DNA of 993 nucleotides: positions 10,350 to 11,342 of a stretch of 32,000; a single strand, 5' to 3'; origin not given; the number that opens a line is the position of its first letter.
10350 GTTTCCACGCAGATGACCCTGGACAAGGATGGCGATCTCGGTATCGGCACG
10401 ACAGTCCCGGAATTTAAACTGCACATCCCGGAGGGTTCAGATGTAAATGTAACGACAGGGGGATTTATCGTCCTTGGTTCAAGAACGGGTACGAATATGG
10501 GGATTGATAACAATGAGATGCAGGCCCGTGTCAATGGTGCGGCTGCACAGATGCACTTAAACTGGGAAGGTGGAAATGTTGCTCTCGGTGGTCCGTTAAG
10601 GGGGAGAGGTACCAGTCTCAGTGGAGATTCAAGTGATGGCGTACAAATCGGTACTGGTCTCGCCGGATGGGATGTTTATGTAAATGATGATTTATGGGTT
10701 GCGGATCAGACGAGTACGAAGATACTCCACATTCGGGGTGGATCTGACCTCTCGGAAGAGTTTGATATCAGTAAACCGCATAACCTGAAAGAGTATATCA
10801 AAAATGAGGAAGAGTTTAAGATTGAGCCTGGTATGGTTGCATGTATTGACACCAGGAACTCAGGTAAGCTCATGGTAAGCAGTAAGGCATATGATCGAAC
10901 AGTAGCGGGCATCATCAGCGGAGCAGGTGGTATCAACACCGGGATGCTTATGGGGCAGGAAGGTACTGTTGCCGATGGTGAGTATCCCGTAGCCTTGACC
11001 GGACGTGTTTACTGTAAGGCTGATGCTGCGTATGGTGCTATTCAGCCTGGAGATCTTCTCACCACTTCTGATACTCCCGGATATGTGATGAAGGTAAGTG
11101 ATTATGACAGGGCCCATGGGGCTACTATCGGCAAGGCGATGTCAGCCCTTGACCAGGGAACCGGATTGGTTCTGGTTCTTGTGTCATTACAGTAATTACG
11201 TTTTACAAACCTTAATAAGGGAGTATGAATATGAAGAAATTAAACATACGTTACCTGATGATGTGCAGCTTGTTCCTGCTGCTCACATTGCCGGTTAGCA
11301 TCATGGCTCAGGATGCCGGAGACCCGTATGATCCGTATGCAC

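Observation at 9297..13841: Secreted three-gene module: collagen-repeat fibre protein, pro-astacin and trypsin-fold protease, possibly a bacterial 'procollagen plus processing protease' unit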

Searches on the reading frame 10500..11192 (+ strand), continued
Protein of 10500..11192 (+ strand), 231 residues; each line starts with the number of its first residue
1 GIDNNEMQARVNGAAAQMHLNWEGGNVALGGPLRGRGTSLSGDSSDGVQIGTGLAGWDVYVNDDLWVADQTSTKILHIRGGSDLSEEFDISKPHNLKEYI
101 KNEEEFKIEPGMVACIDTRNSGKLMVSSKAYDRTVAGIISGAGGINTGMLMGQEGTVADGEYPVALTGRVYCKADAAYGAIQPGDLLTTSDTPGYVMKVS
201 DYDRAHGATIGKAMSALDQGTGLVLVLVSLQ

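Call 45: search_protein_families(library=pfam, proteins=[L097:6492-7628:+, L124:4053-5567:+, L161:1161-2732:+, L168:1953-4631:+, L138:6586-9405:+, L123:636-3116:+, L126:6451-8445:+, L136:1123-3438:+, L147:7036-9243:+, L134:6520-8148:+], max_evalue=0.01)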
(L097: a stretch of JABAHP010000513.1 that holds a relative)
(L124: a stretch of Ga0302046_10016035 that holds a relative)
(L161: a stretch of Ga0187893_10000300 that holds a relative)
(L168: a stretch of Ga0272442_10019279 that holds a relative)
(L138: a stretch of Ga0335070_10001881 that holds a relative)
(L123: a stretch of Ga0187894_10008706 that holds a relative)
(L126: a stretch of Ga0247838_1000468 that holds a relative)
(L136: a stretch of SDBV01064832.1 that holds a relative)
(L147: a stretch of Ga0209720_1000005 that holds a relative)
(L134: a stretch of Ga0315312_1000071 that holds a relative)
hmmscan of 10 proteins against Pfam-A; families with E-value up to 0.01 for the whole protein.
L097:6492-7628:+ (379 aa): 2 families
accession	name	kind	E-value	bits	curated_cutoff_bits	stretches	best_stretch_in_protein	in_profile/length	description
PF13688.12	Reprolysin_5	-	5e-08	33.9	27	1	42-230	3-185/196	Metallo-peptidase family M12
PF13583.11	Reprolysin_4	-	4e-06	27.1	22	1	55-237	17-181/203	Metallo-peptidase family M12B Reprolysin-like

L124:4053-5567:+ (505 aa): 3 families
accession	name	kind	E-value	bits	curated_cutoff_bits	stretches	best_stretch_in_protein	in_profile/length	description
PF13688.12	Reprolysin_5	-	3.5e-16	60.5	27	1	196-383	3-191/196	Metallo-peptidase family M12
PF13583.11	Reprolysin_4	-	4e-14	53.2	22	1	201-392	8-189/203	Metallo-peptidase family M12B Reprolysin-like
PF13582.12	Reprolysin_3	-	5.7e-12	46.7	22.4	1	220-340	2-122/123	Metallo-peptidase family M12B Reprolysin-like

L161:1161-2732:+ (524 aa): 5 families
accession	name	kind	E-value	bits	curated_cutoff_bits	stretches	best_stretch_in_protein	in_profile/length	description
PF13688.12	Reprolysin_5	-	3.8e-16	60.3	27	1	254-411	9-171/196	Metallo-peptidase family M12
PF13574.12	Reprolysin_2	-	4.2e-11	43.5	27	1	275-411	8-152/195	Metallo-peptidase family M12B Reprolysin-like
PF13582.12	Reprolysin_3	-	3e-10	41.1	22.4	1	273-403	2-122/123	Metallo-peptidase family M12B Reprolysin-like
PF01421.25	Reprolysin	-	5.1e-10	40.1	20.8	1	257-436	10-178/200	Reprolysin (M12B) family zinc metalloprotease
PF13583.11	Reprolysin_4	-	0.00021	21.4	22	1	252-413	7-161/203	Metallo-peptidase family M12B Reprolysin-like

L168:1953-4631:+ (893 aa): 4 families
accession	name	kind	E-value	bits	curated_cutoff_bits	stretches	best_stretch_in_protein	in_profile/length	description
PF01364.23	Peptidase_C25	-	4.2e-57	194.5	23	1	293-724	2-374/374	Peptidase family C25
PF08126.16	Propeptide_C25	-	1.2e-12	47.8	22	1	105-231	51-177/205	Propeptide_C25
PF13620.12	CarboxypepD_reg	-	0.00015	22.5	32.3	1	749-806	5-57/82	Carboxypeptidase regulatory-like domain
PF07602.17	DUF1565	-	0.0019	18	20.3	1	835-883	8-57/257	Protein of unknown function (DUF1565)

L138:6586-9405:+ (940 aa): 4 families
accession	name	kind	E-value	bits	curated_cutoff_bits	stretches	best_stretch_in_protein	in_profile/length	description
PF15902.12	Sortilin-Vps10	-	8e-17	61.6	33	1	160-256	19-113/446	Sortilin, neurotensin receptor 3,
PF07602.17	DUF1565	-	9.5e-05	22.3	20.3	1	883-916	7-40/257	Protein of unknown function (DUF1565)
PF02012.26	BNR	-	0.00022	21.2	27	0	776-786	1-11/12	BNR/Asp-box repeat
PF15899.11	BNR_6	-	0.0024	18.2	27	0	445-458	1-14/14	BNR-Asp box repeat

L123:636-3116:+ (827 aa): 1 family
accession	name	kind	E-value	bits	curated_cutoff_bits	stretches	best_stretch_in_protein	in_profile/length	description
PF01551.29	Peptidase_M23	-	1.1e-08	35.6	28.7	1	593-666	20-87/96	Peptidase family M23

L126:6451-8445:+ (665 aa): 7 families
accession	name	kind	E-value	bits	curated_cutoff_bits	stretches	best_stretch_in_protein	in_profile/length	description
PF13688.12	Reprolysin_5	-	2.2e-15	57.8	27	1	234-387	3-161/196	Metallo-peptidase family M12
PF13574.12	Reprolysin_2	-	6.6e-11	42.9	27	1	252-409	6-161/195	Metallo-peptidase family M12B Reprolysin-like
PF18962.6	Por_Secre_tail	-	1e-10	42.2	27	1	584-662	1-75/75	Secretion system C-terminal sorting domain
PF13582.12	Reprolysin_3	-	2.8e-10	41.2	22.4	1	271-384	14-123/123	Metallo-peptidase family M12B Reprolysin-like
PF13583.11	Reprolysin_4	-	8e-08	32.6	22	1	282-448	55-175/203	Metallo-peptidase family M12B Reprolysin-like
PF01421.25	Reprolysin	-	6.6e-07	30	20.8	1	236-388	3-155/200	Reprolysin (M12B) family zinc metalloprotease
PF13585.12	CHU_C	-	0.0023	18.5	27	1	589-653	14-74/86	CHU_C Type IX secretion signal domain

L136:1123-3438:+ (772 aa): 1 family
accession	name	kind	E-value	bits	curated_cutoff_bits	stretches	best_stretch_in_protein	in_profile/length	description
PF00082.27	Peptidase_S8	-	3.1e-38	132.2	21.8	1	198-424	47-288/288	Subtilase family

L147:7036-9243:+ (736 aa): 4 families
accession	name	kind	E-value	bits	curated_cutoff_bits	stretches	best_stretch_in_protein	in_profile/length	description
PF13428.12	TPR_14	-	1.2e-07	32.1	23.5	0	186-226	2-42/44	Tetratricopeptide repeat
PF14559.12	TPR_19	-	4.2e-05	24.2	25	1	127-192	1-66/68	Tetratricopeptide repeat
PF13429.12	TPR_15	-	0.0052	16.7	26.2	1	124-222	153-251/280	Tetratricopeptide repeat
PF13432.12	TPR_16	-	0.0089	16.9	32.7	0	167-219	13-65/65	Tetratricopeptide repeat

L134:6520-8148:+ (543 aa): 0 families

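Call 47: search_solved_structures(query=A2, max_evalue=10, show_alignments=3)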
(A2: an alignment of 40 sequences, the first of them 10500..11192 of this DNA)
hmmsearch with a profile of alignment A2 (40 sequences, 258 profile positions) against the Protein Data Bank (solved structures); distinct sequences matched with E-value up to 10: 5.
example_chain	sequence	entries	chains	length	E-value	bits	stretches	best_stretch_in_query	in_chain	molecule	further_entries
8ond_A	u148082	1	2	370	2.7e-06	30.7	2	22-110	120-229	bd2133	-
8ojn_C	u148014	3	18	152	0.18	14.9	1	17-108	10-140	Cell wall surface anchor family protein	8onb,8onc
3tv0_A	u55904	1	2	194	1.3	12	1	129-173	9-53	Dynactin subunit 6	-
30dr_U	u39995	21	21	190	1.6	11.7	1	130-173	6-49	Dynactin 6 | DYNACTIN 5 | Dynactin subunit 6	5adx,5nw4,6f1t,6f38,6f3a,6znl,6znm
9b7j_M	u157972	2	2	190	1.6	11.7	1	130-173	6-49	Dynactin subunit 6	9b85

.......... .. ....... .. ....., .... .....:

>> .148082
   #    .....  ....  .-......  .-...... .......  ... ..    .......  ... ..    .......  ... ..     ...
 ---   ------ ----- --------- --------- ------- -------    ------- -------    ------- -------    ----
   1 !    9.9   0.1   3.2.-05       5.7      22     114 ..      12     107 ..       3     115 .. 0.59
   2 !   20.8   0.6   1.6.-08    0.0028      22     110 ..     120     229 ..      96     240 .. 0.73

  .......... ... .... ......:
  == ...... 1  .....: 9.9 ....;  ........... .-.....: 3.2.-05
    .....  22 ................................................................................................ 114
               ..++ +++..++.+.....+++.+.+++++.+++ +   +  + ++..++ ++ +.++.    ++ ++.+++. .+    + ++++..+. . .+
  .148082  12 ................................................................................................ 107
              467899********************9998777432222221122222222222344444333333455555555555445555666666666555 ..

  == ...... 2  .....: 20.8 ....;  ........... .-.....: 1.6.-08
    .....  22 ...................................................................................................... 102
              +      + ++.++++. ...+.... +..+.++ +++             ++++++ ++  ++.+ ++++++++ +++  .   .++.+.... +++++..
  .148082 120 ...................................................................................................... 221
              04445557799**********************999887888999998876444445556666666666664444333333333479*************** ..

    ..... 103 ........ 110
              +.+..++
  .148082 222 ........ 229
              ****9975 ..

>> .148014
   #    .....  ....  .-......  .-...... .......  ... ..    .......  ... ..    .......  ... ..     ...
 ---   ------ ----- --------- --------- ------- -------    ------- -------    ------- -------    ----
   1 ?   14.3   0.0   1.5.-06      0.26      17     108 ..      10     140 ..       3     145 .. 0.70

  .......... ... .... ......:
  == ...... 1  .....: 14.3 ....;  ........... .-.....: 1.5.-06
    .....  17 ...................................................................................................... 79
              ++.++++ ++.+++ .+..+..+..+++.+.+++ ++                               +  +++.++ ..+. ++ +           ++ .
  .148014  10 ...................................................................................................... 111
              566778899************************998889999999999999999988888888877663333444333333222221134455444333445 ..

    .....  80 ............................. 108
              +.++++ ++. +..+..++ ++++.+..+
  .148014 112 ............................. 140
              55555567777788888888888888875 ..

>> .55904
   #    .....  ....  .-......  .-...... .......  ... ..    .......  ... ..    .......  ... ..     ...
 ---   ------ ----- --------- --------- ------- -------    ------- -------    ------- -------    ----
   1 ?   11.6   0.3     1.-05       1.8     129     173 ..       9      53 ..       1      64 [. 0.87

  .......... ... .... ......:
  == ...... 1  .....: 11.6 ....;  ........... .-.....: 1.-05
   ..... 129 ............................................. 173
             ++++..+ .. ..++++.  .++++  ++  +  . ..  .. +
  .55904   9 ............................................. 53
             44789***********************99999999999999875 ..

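Call 53: search_protein_families(library=pfam, proteins=[L107:2528-3865:+, L111:1273-2796:+, L113:6630-7886:+, L167:6625-7884:+, L149:1426-2745:+, L160:6493-7956:+, L162:407-1315:+, L141:6563-7531:+, L144:1138-2520:+, L093:958-2145:+], max_evalue=0.01)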
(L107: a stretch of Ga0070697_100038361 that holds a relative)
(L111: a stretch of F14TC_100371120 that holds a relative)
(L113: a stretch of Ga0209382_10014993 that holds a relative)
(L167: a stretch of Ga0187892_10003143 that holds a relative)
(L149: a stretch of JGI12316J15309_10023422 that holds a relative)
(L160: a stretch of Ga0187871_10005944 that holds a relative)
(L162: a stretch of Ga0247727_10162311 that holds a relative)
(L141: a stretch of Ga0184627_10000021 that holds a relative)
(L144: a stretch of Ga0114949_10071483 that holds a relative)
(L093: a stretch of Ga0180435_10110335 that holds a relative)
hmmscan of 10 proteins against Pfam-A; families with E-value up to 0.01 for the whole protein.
L107:2528-3865:+ (446 aa): 1 family
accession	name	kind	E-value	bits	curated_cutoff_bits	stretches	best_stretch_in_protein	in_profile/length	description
PF13810.12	DUF4185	-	1.1e-23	84.4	39.5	1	136-437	6-270/309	Domain of unknown function (DUF4185)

L111:1273-2796:+ (508 aa): 1 family
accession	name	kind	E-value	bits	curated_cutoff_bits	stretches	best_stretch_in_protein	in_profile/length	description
PF06101.16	Vps62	-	0.0098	14.7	22.1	0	188-219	240-271/541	Vacuolar protein sorting-associated protein 62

L113:6630-7886:+ (419 aa): 2 families
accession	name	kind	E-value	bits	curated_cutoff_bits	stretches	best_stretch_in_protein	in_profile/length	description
PF03372.29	Exo_endo_phos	-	6.4e-16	59.2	24.5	1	105-406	2-225/225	Endonuclease/Exonuclease/phosphatase family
PF22669.2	Exo_endo_phos2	-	4.2e-06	27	27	1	237-411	110-287/288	Endonuclease/Exonuclease/phosphatase family 2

L167:6625-7884:+ (420 aa): 4 families
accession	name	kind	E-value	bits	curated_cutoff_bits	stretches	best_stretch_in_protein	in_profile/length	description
PF03372.29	Exo_endo_phos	-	2.5e-15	57.3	24.5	1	106-407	2-225/225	Endonuclease/Exonuclease/phosphatase family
PF22669.2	Exo_endo_phos2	-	1.7e-06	28.2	27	1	140-412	27-287/288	Endonuclease/Exonuclease/phosphatase family 2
PF07602.17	DUF1565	-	0.005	16.6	20.3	0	36-99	3-65/257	Protein of unknown function (DUF1565)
PF14529.12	Exo_endo_phos_2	-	0.0085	16.4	27.4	0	277-307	11-41/117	Endonuclease-reverse transcriptase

L149:1426-2745:+ (440 aa): 5 families
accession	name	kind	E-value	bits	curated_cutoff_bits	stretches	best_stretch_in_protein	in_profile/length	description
PF05572.19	Peptidase_M43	-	0.00053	20.4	23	1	143-195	42-94/152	Pregnancy-associated plasma protein-A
PF13582.12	Reprolysin_3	-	0.0018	19.2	22.4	1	163-185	100-122/123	Metallo-peptidase family M12B Reprolysin-like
PF13583.11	Reprolysin_4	-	0.0036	17.4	22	1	167-197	136-163/203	Metallo-peptidase family M12B Reprolysin-like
PF07998.17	Peptidase_M54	-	0.004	17.6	24.4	1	173-196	149-171/194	Peptidase family M54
PF13688.12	Reprolysin_5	-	0.0041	17.8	27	1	166-195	138-166/196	Metallo-peptidase family M12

L160:6493-7956:+ (488 aa): 2 families
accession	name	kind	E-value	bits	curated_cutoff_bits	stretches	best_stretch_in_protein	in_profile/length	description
PF01640.23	Peptidase_C10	-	3.9e-35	122.3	26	1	204-396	1-194/194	Peptidase C10 family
PF13734.11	Inhibitor_I69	-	2.7e-08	34.6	25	1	25-123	2-81/98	Spi protease inhibitor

L162:407-1315:+ (303 aa): 1 family
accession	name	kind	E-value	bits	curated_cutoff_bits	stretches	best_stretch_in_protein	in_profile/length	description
PF00413.30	Peptidase_M10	-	5.6e-05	23.5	24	1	67-163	22-122/159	Matrixin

L141:6563-7531:+ (323 aa): 1 family
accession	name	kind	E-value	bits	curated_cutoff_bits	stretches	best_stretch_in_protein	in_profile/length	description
PF05572.19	Peptidase_M43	-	6.4e-07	29.9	23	1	149-242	71-148/152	Pregnancy-associated plasma protein-A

L144:1138-2520:+ (461 aa): 0 families

L093:958-2145:+ (396 aa): 4 families
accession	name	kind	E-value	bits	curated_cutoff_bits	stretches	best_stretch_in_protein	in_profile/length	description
PF24681.1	Kelch_KLHDC2_KLHL20_DRC7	-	3.5e-16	59.6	50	2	226-330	34-143/221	KLHDC2/KLHL20/DRC7 Kelch-repeats domain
PF24981.1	Beta-prop_ATRN-LZTR1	-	2.5e-08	34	50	0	226-312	23-118/289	Attractin/LZTR1 beta-propeller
PF13854.13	Kelch_HCF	-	2.3e-06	27.5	113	1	220-310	162-259/345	Host cell factor, Kelch-repeats domain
PF13415.12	Kelch_3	-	3.5e-06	27.5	22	1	258-297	4-48/48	Galactose oxidase, central domain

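Call 77: fold_search(model_id=the predicted structure, library=viral)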
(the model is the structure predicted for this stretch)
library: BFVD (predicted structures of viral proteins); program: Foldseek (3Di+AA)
matches with E <= 10: 351; with E <= 0.001: 75
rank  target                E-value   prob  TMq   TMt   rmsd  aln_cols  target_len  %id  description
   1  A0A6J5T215            2.0e-12  1.00  0.54  0.25   2.8       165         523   21  Uncharacterized protein [uncultured Caudovirales phage]
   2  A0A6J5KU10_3          3.3e-12  1.00  0.53  0.12   5.8       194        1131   26  Uncharacterized protein [uncultured Caudovirales phage]
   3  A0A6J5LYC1            1.5e-11  1.00  0.53  0.09   2.9       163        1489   26  Uncharacterized protein [uncultured Caudovirales phage]
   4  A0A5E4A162            1.6e-11  1.00  0.55  0.28   5.5       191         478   21  (no name in the UniProt tables at hand)
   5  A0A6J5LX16            1.8e-11  1.00  0.53  0.19   2.8       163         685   24  Uncharacterized protein [uncultured Caudovirales phage]
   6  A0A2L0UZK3            2.0e-11  1.00  0.52  0.21   3.4       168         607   24  Uncharacterized protein [Agrobacterium phage Atu_ph07]
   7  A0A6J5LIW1            2.3e-11  1.00  0.55  0.64   8.5       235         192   19  Uncharacterized protein [uncultured Caudovirales phage]
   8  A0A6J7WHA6            3.7e-11  1.00  0.56  0.46   7.3       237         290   22  Uncharacterized protein [uncultured Caudovirales phage]
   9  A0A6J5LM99            4.9e-11  1.00  0.52  0.58   3.0       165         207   25  Uncharacterized protein [uncultured Caudovirales phage]
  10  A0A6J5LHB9            2.2e-10  1.00  0.55  0.22   7.9       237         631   21  Uncharacterized protein [uncultured Caudovirales phage]
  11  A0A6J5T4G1            2.3e-10  1.00  0.49  0.32  14.2       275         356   14  Uncharacterized protein [uncultured Caudovirales phage]
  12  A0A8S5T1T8            5.9e-10  1.00  0.53  0.69   3.5       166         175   20  Preneck appendage protein barrel, VIRAL PROTEIN.8A [Myoviridae sp. ctWb16]
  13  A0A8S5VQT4            6.0e-09  1.00  0.51  0.34   7.6       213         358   21  (no name in the UniProt tables at hand)
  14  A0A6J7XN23            7.0e-09  1.00  0.51  0.30   4.9       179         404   20  Major tropism determinant N-terminal domain-containing protein [uncultured Caudovirales phage]
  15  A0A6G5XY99            7.4e-09  1.00  0.51  0.23   3.4       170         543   18  (no name in the UniProt tables at hand)
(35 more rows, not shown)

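Call 89: search_protein_families(library=pfam, proteins=[window:10500-11192:+], max_evalue=10)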
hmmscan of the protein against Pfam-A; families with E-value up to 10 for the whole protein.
window:10500-11192:+ (231 aa): 1 family
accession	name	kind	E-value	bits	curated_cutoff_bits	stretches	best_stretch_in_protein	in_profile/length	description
PF23982.2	XM1_gp53_minor_capsid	-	0.022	15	27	1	108-224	37-150/154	XM1 gp53 minor capsid protein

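Call 113: search_protein_families(library=pfam, proteins=[L092:8027-9718:+, L084:4753-5826:+, L086:7082-8476:+], max_evalue=0.01)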
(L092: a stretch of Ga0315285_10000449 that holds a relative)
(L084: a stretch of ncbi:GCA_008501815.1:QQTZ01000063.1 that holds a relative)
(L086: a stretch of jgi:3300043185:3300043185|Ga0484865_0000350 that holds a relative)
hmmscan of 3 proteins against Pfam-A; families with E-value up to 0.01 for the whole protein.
L092:8027-9718:+ (564 aa): 1 family
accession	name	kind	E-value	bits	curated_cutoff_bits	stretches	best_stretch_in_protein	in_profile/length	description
PF00413.30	Peptidase_M10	-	0.0046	17.3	24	1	299-322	104-127/159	Matrixin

L084:4753-5826:+ (358 aa): 2 families
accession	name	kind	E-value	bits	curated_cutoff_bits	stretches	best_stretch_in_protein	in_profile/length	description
PF18884.5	TSP3_bac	-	8.2e-12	45.2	25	1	221-239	1-19/22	Bacterial TSP3 repeat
PF08309.17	LVIVD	-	0.0011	18.7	20.2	0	127-141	26-40/42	LVIVD repeat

L086:7082-8476:+ (465 aa): 2 families
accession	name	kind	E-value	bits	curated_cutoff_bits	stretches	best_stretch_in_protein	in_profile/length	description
PF13365.12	Trypsin_2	-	3.1e-06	28.4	27.6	1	171-356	1-144/144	Trypsin-like peptidase domain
PF00089.32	Trypsin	-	7e-05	23.2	20.6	0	165-189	17-45/220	Trypsin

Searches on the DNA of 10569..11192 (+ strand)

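Call 65: search_rna_families(sources=[L084, L007, L086], threshold=evalue, max_evalue=0.01)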
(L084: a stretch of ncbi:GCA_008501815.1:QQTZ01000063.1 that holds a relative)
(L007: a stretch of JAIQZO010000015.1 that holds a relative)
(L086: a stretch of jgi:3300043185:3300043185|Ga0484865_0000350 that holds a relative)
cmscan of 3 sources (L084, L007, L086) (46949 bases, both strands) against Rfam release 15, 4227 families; matches with E-value up to 0.01: 1.
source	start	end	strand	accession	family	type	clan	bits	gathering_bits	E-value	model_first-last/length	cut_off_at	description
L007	20492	20679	-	RF04209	MIR7533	Gene; miRNA;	-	39.5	230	0.00016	1-249/249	no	MIR7533 microRNA precursor family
